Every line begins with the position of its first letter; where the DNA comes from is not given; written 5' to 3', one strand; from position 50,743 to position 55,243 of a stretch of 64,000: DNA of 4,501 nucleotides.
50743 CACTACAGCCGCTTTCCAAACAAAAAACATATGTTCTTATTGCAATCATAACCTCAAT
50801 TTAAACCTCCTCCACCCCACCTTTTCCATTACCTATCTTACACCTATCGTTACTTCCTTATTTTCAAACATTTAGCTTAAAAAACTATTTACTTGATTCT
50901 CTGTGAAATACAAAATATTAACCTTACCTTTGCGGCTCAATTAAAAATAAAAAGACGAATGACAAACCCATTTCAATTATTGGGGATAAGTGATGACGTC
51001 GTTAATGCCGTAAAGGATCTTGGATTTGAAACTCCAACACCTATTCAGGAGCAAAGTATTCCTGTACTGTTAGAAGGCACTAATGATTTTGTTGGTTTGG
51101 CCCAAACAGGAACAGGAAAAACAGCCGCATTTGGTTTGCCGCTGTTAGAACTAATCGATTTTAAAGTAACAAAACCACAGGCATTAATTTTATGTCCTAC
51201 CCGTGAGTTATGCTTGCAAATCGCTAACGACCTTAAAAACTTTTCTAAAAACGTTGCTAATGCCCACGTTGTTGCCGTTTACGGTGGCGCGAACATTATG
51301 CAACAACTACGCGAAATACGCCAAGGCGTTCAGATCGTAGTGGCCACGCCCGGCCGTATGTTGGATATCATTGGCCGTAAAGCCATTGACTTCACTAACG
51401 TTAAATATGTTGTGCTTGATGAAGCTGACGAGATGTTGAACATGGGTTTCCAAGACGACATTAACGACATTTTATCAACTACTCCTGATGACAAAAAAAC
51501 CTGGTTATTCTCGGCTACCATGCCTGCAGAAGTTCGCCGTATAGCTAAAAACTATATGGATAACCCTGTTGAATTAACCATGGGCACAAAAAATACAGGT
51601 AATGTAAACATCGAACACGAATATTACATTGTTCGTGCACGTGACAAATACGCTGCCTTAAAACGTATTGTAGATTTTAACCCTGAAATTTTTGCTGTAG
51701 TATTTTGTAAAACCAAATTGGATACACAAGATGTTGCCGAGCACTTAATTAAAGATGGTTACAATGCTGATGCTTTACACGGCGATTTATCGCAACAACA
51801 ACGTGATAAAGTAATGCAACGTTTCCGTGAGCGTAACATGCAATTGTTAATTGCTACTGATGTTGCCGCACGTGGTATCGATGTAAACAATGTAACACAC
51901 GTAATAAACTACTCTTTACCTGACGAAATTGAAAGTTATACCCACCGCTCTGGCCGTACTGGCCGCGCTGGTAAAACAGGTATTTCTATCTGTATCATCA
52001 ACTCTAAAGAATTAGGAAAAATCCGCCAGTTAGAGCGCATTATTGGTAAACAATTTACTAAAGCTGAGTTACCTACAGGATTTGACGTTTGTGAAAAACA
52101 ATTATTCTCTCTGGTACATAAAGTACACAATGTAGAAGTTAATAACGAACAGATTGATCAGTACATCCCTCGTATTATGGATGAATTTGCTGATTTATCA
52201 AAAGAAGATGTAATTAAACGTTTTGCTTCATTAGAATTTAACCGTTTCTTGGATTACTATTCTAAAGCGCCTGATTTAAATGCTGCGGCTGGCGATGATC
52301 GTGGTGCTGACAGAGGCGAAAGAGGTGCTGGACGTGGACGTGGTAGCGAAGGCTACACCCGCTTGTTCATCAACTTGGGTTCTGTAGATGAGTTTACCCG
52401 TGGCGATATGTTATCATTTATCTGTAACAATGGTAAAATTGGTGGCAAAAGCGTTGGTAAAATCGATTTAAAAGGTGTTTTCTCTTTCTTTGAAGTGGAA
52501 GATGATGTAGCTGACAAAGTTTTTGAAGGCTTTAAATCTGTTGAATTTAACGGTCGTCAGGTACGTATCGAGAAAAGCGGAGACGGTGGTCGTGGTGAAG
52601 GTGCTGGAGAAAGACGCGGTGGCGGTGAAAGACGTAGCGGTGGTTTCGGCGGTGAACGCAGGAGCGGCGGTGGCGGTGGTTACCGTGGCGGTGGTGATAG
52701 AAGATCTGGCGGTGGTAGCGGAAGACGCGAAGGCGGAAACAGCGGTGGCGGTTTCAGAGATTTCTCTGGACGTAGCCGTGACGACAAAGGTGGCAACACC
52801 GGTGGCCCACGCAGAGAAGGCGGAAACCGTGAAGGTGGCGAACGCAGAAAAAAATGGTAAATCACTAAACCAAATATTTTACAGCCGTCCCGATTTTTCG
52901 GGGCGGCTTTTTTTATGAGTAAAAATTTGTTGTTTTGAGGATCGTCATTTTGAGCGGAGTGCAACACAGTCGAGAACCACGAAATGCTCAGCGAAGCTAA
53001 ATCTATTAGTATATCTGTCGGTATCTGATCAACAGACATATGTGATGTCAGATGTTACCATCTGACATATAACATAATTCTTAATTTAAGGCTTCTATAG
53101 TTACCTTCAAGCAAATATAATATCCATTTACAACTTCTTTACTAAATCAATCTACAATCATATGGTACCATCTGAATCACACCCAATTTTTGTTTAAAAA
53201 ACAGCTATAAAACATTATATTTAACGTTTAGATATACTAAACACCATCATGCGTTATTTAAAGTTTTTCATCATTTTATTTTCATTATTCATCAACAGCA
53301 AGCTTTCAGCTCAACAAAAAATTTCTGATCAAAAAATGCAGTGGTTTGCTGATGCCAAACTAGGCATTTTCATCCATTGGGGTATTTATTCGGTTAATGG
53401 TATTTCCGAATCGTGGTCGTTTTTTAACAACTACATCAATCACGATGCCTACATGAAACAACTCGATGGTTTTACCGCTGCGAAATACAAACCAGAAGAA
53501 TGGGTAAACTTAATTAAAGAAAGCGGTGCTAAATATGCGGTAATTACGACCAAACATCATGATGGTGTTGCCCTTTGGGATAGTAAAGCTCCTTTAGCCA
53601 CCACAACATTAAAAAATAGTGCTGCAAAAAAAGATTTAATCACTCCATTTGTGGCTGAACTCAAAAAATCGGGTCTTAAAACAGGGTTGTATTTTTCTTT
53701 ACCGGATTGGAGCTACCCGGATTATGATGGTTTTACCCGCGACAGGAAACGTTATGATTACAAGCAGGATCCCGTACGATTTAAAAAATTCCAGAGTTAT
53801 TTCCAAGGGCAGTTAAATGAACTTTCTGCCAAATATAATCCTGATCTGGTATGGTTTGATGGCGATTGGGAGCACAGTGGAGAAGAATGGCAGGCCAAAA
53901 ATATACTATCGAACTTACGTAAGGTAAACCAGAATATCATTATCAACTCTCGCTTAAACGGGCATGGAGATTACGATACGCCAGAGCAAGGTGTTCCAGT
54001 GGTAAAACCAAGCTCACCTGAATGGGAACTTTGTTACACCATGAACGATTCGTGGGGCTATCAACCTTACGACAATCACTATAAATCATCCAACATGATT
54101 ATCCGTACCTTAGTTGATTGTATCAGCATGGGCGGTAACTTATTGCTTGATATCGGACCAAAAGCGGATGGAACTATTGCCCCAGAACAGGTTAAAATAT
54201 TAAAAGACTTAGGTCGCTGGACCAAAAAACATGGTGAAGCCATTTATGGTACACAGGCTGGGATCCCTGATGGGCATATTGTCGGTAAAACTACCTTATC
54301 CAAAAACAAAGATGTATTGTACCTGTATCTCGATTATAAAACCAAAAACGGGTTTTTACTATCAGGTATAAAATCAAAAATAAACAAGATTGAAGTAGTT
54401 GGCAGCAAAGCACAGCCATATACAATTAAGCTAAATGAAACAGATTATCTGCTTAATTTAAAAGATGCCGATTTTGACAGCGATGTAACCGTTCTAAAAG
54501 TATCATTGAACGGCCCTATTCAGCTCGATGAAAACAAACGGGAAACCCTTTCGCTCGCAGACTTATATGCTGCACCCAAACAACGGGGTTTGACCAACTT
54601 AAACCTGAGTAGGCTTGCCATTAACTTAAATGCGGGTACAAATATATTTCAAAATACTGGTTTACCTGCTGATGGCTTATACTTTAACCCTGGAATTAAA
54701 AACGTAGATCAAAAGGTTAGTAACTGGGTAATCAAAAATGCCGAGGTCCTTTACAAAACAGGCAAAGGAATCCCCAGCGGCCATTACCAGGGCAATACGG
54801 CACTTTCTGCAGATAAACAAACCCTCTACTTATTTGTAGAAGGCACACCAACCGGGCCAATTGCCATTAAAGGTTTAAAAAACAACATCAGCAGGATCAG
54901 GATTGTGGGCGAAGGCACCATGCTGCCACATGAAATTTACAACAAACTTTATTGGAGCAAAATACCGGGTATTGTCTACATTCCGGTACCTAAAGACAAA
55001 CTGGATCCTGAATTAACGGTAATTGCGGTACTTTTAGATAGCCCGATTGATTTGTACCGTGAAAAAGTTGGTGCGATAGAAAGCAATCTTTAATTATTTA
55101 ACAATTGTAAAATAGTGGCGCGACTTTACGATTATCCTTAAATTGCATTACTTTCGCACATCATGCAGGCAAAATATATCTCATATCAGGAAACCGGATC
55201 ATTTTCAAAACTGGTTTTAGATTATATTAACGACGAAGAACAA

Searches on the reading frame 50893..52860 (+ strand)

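Call 54: search_protein_families(library=pfam, proteins=[window:50893-52860:+], max_evalue=0.00001)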
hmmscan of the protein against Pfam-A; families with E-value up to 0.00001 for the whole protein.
window:50893-52860:+ (655 aa): 4 families
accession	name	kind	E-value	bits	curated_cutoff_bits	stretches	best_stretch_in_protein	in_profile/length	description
PF00270.35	DEAD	-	8.8e-51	172.4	26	1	49-216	1-166/167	DEAD/DEAH box helicase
PF00271.37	Helicase_C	-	9.8e-33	113.1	23.5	1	252-360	2-110/110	Helicase conserved C-terminal domain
PF03880.21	DbpA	-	2e-20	73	25.6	1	490-560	1-71/72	DbpA RNA binding domain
PF04851.21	ResIII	-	3.8e-07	30.6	22.5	1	61-184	21-140/164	Type III restriction enzyme, res subunit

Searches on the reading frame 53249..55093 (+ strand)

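Call 54: search_protein_families(library=pfam, proteins=[window:53249-55093:+], max_evalue=0.00001)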
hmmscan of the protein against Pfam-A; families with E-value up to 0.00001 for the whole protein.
window:53249-55093:+ (614 aa): 1 family
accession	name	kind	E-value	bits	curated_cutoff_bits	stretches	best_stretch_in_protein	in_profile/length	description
PF01120.23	Alpha_L_fucos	-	5.7e-92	309.2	25.2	1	26-330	23-345/345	Alpha-L-fucosidase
